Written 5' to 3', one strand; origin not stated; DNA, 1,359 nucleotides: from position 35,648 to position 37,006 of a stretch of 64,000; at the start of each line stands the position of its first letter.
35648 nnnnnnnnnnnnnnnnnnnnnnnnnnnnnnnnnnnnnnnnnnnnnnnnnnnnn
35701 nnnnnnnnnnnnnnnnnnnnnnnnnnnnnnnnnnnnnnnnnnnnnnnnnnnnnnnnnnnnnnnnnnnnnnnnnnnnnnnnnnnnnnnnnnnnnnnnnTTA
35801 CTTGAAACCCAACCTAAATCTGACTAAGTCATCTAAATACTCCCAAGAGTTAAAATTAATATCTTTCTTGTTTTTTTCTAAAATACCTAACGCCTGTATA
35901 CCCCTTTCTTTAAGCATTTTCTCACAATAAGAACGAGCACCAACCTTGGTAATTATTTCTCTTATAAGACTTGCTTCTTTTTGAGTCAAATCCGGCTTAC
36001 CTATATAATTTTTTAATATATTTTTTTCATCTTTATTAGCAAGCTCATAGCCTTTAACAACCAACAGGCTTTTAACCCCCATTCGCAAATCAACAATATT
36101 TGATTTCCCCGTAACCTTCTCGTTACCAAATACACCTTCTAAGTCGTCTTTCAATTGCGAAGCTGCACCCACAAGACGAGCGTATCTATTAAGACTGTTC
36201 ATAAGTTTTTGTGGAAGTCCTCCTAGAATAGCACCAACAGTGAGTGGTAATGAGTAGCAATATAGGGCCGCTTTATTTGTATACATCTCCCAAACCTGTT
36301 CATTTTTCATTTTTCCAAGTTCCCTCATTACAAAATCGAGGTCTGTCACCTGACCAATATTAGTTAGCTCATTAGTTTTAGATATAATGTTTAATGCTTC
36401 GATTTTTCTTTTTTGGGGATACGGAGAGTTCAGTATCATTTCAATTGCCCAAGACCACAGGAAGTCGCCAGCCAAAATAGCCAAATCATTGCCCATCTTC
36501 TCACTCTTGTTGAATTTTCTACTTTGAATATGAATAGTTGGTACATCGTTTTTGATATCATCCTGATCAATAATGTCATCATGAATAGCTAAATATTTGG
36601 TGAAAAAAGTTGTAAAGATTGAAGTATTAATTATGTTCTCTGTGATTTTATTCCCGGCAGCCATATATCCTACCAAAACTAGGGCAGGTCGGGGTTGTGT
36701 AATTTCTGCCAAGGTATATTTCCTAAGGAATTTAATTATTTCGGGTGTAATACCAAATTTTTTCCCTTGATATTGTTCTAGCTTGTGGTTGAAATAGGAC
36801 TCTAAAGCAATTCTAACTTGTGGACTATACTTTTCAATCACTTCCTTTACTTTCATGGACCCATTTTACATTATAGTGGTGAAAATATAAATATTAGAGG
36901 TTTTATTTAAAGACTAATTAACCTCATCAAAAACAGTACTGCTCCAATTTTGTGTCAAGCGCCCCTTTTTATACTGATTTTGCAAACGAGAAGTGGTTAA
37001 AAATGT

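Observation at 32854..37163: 4.1 kb insertion flanked by perfect 99 bp direct repeats carries two HisRS-like paralogues and a prenyl diphosphate synthase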

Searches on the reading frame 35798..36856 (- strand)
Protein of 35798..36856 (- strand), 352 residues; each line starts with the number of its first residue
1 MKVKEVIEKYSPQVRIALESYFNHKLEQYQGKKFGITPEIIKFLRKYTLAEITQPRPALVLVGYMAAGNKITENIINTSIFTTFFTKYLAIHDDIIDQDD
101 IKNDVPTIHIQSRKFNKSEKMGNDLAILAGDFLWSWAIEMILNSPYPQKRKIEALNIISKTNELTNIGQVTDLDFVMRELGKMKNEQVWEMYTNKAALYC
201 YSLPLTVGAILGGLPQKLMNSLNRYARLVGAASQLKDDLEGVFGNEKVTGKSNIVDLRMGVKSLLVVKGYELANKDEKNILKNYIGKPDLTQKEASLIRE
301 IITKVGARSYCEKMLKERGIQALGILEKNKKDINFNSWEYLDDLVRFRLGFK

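Call 3: search_protein_families(library=pfam, proteins=[window:35798-36856:-], max_evalue=0.01)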
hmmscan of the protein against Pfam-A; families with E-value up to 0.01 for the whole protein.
window:35798-36856:- (352 aa): 1 family
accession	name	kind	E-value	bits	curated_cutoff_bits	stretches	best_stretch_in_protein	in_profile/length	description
PF00348.22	polyprenyl_synt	-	3.2e-35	122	27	1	54-294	18-243/251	Polyprenyl synthetase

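Call 4: search_protein_families(library=ncbifam, proteins=[window:35798-36856:-], max_evalue=0.01)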
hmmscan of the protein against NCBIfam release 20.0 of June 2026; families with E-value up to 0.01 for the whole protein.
window:35798-36856:- (352 aa): 15 families
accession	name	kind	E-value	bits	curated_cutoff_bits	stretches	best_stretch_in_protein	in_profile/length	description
NF041169.1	f2_encap_cargo4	exception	5.6e-45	154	450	1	56-332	54-315/334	family 2 encapsulin nanocompartment cargo protein polyprenyl transferase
NF040698.1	IdsA_Meth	equivalog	1.5e-32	113.1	468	1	49-328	39-306/328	short chain isoprenyl diphosphate synthase IdsA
NF041003.1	GGPP_syn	equivalog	4.9e-32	111.3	500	1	85-340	72-316/326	geranylgeranyl diphosphate synthase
NF042416.1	GFPPS_Mycobact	equivalog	6.2e-27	94.5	600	1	39-329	29-328/350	bifunctional (2E,6E)-farnesyl/geranyl diphosphate synthase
NF040789.2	gerfarn_diphsyn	equivalog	4e-22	78.9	560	1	82-268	91-265/345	geranylfarnesyl diphosphate synthase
NF045485.1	FPPsyn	subfamily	5.7e-19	68.3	275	1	54-309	39-287/288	farnesyl diphosphate synthase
NF045549.1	GGPPsyn_IdsB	equivalog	2.8e-16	59.5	475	1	56-329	69-328/346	geranylgeranyl diphosphate synthase IdsB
NF045685.1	GGPPSynCrtE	equivalog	2.2e-14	53.2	460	1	40-297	30-280/293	geranylgeranyl diphosphate synthase CrtE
NF007877.0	PRK10581.1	equivalog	1.2e-13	50.9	321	1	86-283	77-269/299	(2E,6E)-farnesyl diphosphate synthase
TIGR02748.1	GerC3_HepT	equivalog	8.6e-13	48.1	456.55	1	56-310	47-279/319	heptaprenyl diphosphate synthase component II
TIGR02749.1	prenyl_cyano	equivalog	1.5e-12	47.2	383.2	1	55-328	47-303/322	solanesyl diphosphate synthase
NF008140.0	PRK10888.1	equivalog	2.9e-10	40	412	1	75-325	66-301/323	octaprenyl diphosphate synthase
NF040627.1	GFPS_Meth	equivalog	8.4e-10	38.6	600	1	77-242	64-210/285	geranylfarnesyl diphosphate synthase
NF042417.1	NPPPS_Mycobact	equivalog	1.4e-09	37.5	600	1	91-288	95-273/335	nonaprenyl/(2E,6E)-farnesyl/geranylgeranyl diphosphat synthase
NF045628.1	HxpDPsynlarge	equivalog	6.3e-06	25.4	500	1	56-305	39-264/311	hexaprenyl-diphosphate synthase large subunit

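Call 29: search_protein_families(library=padloc, proteins=[window:35798-36856:-], max_evalue=0.01)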
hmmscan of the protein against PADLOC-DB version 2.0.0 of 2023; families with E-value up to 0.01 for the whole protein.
window:35798-36856:- (352 aa): 0 families

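Call 53: search_solved_structures(query=window:35798-36856:-, max_evalue=0.00001, show_alignments=2)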
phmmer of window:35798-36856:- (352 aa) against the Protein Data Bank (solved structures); distinct sequences matched with E-value up to 0.00001: 68 (the best 60 are shown).
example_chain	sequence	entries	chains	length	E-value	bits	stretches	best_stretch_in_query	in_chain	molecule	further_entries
1wy0_A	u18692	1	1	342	1.2e-24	90.5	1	42-300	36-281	geranylgeranyl pyrophosphate synthetase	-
3lk5_A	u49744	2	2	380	1.8e-22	83.4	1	39-317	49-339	Geranylgeranyl pyrophosphate synthase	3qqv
8f8f_A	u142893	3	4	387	4.5e-17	65.7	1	54-325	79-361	(2E,6E)-farnesyl diphosphate synthase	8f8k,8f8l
5jfq_A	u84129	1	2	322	5e-15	59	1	40-273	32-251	Geranylgeranyl Pyrophosphate Synthetase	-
3nf2_A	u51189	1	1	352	4e-13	52.7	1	77-269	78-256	Putative polyprenyl synthetase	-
7my6_A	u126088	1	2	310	1.7e-12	50.6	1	13-258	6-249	Farnesyl-diphosphate synthase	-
7my7_AAA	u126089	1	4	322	1.8e-12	50.6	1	12-257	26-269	Farnesyl-diphosphate synthase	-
4kkm_A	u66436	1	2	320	8.7e-12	48.3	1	54-309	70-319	Polyprenyl synthetase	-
6sxn_A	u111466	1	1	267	2.9e-11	46.6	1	43-240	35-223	Geranylgeranyl pyrophosphate synthase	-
6sxl_B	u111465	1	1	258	3.5e-11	46.4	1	43-250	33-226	Geranylgeranyl pyrophosphate synthase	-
6sxl_A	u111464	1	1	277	3.7e-11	46.2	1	43-244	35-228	Geranylgeranyl pyrophosphate synthase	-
6sxn_D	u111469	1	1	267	6e-11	45.6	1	43-239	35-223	Geranylgeranyl pyrophosphate synthase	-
1rqj_A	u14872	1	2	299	6.1e-11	45.6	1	80-282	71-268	Geranyltranstransferase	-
1rqi_A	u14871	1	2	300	6.1e-11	45.5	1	80-282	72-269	Geranyltranstransferase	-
2for_A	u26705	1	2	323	1.1e-10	44.8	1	80-282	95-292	Geranyltranstransferase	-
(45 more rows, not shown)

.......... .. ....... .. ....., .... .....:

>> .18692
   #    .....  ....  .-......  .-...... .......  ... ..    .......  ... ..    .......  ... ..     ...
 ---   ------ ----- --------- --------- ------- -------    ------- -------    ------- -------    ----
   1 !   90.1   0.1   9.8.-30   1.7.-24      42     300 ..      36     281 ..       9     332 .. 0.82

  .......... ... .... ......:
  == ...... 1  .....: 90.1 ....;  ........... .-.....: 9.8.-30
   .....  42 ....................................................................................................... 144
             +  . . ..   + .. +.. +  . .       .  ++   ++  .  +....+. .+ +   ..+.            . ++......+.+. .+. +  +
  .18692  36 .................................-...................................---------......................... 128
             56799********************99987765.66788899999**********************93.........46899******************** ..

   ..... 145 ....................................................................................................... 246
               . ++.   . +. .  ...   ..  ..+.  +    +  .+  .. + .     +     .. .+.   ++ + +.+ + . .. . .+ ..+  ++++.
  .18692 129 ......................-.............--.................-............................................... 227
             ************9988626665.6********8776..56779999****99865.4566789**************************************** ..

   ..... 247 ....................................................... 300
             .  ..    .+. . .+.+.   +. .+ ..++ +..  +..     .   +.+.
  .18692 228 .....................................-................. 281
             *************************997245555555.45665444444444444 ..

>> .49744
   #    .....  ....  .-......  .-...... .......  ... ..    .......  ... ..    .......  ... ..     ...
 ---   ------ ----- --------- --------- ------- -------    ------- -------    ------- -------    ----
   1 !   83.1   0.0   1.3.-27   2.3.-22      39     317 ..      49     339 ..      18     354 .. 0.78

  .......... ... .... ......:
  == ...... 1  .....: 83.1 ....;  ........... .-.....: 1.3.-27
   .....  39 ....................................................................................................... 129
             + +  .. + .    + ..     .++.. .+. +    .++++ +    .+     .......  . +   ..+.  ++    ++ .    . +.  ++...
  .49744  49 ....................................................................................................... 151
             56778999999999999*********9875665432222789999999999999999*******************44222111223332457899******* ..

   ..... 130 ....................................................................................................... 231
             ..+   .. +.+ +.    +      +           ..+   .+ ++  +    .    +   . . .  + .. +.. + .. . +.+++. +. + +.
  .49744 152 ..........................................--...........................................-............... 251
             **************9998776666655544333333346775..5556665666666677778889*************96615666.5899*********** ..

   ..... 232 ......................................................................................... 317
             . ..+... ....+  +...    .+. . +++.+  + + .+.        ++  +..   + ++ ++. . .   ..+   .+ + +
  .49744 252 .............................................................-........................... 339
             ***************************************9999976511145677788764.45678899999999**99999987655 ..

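Call 78: find_homologous_proteins(query=window:35798-36856:-, max_evalue=1e-10)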
Query window:35798-36856:- (352 aa): 648 proteins with E <= 1e-10 among 4169 candidates; the best 120 are listed.
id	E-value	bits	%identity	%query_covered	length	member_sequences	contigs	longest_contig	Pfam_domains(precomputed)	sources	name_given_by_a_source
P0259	4.1e-177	607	77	99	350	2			PF00348.23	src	-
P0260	1.6e-173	595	75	100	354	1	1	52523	PF00348.23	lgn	-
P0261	1.9e-172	591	75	100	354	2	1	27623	PF00348.23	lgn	-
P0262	7.3e-172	589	74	100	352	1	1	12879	PF00348.23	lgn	-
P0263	7.0e-171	586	74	100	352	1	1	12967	PF00348.23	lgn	-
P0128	1.3e-158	546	99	72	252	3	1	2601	PF00348.23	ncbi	-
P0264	2.1e-154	532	68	100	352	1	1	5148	PF00348.23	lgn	-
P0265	1.2e-150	520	66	100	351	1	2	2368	PF00348.23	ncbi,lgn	-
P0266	1.0e-147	510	64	100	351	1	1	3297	PF00348.23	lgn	-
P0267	2.5e-145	502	60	100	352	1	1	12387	PF00348.23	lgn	-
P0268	3.5e-143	495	63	99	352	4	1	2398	PF00348.23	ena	-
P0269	4.5e-53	199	34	99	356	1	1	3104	PF00348.23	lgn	-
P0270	3.6e-51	193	32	99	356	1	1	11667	PF00348.23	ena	-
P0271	4.4e-50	189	35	95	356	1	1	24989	PF00348.23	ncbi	-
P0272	4.5e-50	189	32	96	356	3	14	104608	PF00348.23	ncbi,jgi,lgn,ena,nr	ncbi:MAG: hypothetical protein A2271_01280 [Candidatus Moranbacteria bacterium RIFOXYA12_FULL_35_19]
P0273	6.7e-50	188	34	94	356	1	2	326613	PF00348.23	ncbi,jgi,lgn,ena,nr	ncbi:MAG TPA: polyprenyl synthetase family protein [Candidatus Moranbacteria bacterium]|nr:polypreny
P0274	1.1e-49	188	34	93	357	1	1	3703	PF00348.23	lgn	-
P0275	1.4e-49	187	35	87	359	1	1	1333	PF00348.23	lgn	-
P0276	4.2e-49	186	35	92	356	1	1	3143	PF00348.23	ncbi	-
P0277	7.2e-49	185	35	89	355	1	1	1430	PF00348.23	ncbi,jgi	-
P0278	8.7e-49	185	32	99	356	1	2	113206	PF00348.23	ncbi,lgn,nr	ncbi:MAG: hypothetical protein QG620_69 [Patescibacteria group bacterium]|nr:hypothetical protein [P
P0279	9.0e-48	181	34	99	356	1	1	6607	PF00348.23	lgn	-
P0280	3.0e-47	180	38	90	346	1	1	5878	PF00348.23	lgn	-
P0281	4.7e-47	179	32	99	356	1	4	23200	PF00348.23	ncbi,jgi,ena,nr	ncbi:MAG: hypothetical protein A2288_01075 [Candidatus Moranbacteria bacterium RIFOXYA12_FULL_44_15]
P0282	4.9e-47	179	33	99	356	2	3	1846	PF00348.23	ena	-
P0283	1.1e-46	178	33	95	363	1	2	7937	PF00348.23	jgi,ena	jgi:geranylgeranyl diphosphate synthase type I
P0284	1.4e-46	178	35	89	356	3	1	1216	PF00348.23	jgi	-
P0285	1.6e-46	177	33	98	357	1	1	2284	PF00348.23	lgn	-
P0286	2.0e-46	177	33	97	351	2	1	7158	PF00348.23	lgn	-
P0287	2.2e-46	177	33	96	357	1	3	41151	PF00348.23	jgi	jgi:geranylgeranyl diphosphate synthase type I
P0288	3.0e-46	176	32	96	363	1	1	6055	PF00348.23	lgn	-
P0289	4.7e-46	176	32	97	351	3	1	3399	PF00348.23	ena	-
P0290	5.0e-46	176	33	99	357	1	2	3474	PF00348.23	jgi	jgi:geranylgeranyl diphosphate synthase, type I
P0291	6.3e-46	175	32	99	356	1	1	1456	PF00348.23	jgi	-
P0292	6.5e-46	175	34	90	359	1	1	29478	PF00348.23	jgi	jgi:geranylgeranyl diphosphate synthase, type I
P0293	6.7e-46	175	34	89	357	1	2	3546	PF00348.23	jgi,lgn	-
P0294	7.9e-46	175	33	93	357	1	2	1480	PF00348.23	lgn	-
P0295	1.5e-45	174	33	89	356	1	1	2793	PF00348.23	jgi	jgi:geranylgeranyl diphosphate synthase type I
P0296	1.6e-45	174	32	93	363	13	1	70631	PF00348.23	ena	-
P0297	1.6e-45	174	34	91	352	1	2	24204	PF00348.23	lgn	-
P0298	2.0e-45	174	31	99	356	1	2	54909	PF00348.23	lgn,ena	-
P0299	2.5e-45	173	35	88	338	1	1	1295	PF00348.23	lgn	-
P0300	2.6e-45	173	32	94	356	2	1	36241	PF00348.23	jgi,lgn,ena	-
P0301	3.6e-45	173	32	95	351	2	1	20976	PF00348.23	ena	-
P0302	4.2e-45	173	31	99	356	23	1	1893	PF00348.23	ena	-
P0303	5.8e-45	172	34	92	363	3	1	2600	PF00348.23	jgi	jgi:geranylgeranyl diphosphate synthase type I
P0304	2.1e-44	170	31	99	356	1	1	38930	PF00348.23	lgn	-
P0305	2.2e-44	170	33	99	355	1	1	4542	PF00348.23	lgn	-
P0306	2.6e-44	170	31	96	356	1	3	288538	PF00348.23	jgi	jgi:geranylgeranyl diphosphate synthase, type I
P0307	5.2e-44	169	33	99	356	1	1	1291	PF00348.23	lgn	-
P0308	5.8e-44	169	33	91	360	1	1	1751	PF00348.23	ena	-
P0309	6.7e-44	169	32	95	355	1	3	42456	PF00348.23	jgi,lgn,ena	-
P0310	7.0e-44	169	35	88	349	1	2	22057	PF00348.23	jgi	jgi:geranylgeranyl diphosphate synthase type I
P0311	9.7e-44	168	33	89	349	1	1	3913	PF00348.23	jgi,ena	-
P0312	1.2e-43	168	34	93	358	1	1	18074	PF00348.23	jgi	jgi:geranylgeranyl diphosphate synthase, type I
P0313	1.3e-43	168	31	99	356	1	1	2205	PF00348.23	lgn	-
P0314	1.8e-43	167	38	74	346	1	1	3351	PF00348.23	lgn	-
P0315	2.1e-43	167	33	94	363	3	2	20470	PF00348.23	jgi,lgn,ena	-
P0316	2.7e-43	167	38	74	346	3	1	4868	PF00348.23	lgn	-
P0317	4.8e-43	166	32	92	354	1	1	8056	PF00348.23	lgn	-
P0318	5.0e-43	166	35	89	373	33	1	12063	PF00348.23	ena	-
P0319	7.4e-43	165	32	89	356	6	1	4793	PF00348.23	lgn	-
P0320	1.0e-42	165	32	92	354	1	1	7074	PF00348.23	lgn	-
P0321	1.1e-42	165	34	90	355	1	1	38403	PF00348.23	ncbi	-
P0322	1.4e-42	164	31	89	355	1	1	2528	PF00348.23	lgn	-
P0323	1.4e-42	164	30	99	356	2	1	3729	PF00348.23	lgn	-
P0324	1.8e-42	164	31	93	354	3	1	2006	PF00348.23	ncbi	-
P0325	2.5e-42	164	32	90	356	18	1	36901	PF00348.23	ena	-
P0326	2.5e-42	164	33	89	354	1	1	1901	PF00348.23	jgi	-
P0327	2.9e-42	163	31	99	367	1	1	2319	PF00348.23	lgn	-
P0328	3.8e-42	163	30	98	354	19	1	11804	PF00348.23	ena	-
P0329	5.4e-42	163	33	89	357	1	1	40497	PF00348.23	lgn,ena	-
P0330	6.1e-42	162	32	99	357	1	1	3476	PF00348.23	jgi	jgi:geranylgeranyl diphosphate synthase type I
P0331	1.0e-41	162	30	99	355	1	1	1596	PF00348.23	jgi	jgi:geranylgeranyl diphosphate synthase, type I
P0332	1.3e-41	161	32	90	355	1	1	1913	PF00348.23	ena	-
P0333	1.4e-41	161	31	96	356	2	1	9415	PF00348.23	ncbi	ncbi:MAG: polyprenyl synthetase family protein [Candidatus Moraniibacteriota bacterium]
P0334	1.9e-41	161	32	85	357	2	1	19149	PF00348.23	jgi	jgi:geranylgeranyl diphosphate synthase type I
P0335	2.2e-41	160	32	93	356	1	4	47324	PF00348.23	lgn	-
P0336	2.7e-41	160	30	94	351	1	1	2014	PF00348.23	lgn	-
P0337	4.1e-41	160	32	95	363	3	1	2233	PF00348.23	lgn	-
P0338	4.2e-41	160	33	90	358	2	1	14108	PF00348.23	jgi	jgi:geranylgeranyl diphosphate synthase type I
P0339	5.8e-41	159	33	89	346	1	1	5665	PF00348.23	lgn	-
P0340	6.2e-41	159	33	88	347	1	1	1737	PF00348.23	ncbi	-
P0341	6.9e-41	159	33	99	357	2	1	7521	PF00348.23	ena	-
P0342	7.2e-41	159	32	93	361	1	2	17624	PF00348.23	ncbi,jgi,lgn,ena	-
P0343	9.5e-41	158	34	88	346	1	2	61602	PF00348.23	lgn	-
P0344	1.1e-40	158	33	89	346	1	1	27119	PF00348.23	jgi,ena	-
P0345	1.2e-40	158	32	90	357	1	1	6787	PF00348.23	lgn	-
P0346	1.9e-40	157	31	98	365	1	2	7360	PF00348.23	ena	-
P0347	2.0e-40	157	30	94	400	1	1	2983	PF00348.23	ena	-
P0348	2.6e-40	157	33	89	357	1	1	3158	PF00348.23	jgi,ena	-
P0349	2.6e-40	157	33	94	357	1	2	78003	PF00348.23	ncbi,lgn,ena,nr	ncbi:polyprenyl synthetase family protein [Candidatus Parcubacteria bacterium]|nr:polyprenyl synthet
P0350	3.4e-40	157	31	99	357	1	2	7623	PF00348.23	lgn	-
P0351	4.3e-40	156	32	99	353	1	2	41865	PF00348.23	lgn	-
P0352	4.9e-40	156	30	90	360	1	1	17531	PF00348.23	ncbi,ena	-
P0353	6.4e-40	156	32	99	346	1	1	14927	PF00348.23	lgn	-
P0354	6.6e-40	156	31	74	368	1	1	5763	PF00348.23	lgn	-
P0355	7.1e-40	156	30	90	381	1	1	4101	PF00348.23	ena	-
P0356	1.0e-39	155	34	78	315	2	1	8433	PF00348.23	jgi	jgi:geranylgeranyl diphosphate synthase type I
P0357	1.1e-39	155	30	99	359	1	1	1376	PF00348.23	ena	-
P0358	1.1e-39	155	31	99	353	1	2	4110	PF00348.23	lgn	-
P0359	1.1e-39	155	32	79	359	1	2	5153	PF00348.23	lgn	-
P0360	1.5e-39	154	28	93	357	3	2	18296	PF00348.23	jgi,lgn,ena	-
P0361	1.7e-39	154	32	89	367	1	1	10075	PF00348.23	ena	-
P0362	1.7e-39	154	30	97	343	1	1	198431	PF00348.23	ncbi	-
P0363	1.8e-39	154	35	80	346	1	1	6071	PF00348.23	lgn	-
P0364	2.0e-39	154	30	90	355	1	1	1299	PF00348.23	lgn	-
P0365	2.2e-39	154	31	92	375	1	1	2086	PF00348.23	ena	-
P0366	2.9e-39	154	35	79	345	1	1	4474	PF00348.23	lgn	-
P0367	3.0e-39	153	31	97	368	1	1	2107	PF00348.23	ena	-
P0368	3.0e-39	153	34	78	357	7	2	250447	PF00348.23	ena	-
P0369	3.8e-39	153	29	99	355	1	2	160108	PF00348.23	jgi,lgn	-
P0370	4.1e-39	153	32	83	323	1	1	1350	PF00348.23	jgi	jgi:geranylgeranyl diphosphate synthase type I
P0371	4.9e-39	153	31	92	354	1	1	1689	PF00348.23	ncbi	-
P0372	5.5e-39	153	31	95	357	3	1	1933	PF00348.23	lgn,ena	-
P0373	6.1e-39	152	33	84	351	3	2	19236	PF00348.23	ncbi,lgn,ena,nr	ncbi:MAG: polyprenyl synthetase family protein [Candidatus Staskawiczbacteria bacterium]|nr:polypren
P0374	8.6e-39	152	32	92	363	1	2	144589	PF00348.23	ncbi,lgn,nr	ncbi:MAG: polyprenyl synthetase family protein [Candidatus Moranbacteria bacterium]|nr:polyprenyl sy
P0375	1.1e-38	152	34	88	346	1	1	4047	PF00348.23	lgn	-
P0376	1.3e-38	151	31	94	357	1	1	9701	PF00348.23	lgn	-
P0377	1.4e-38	151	33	84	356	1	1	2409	PF00348.23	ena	-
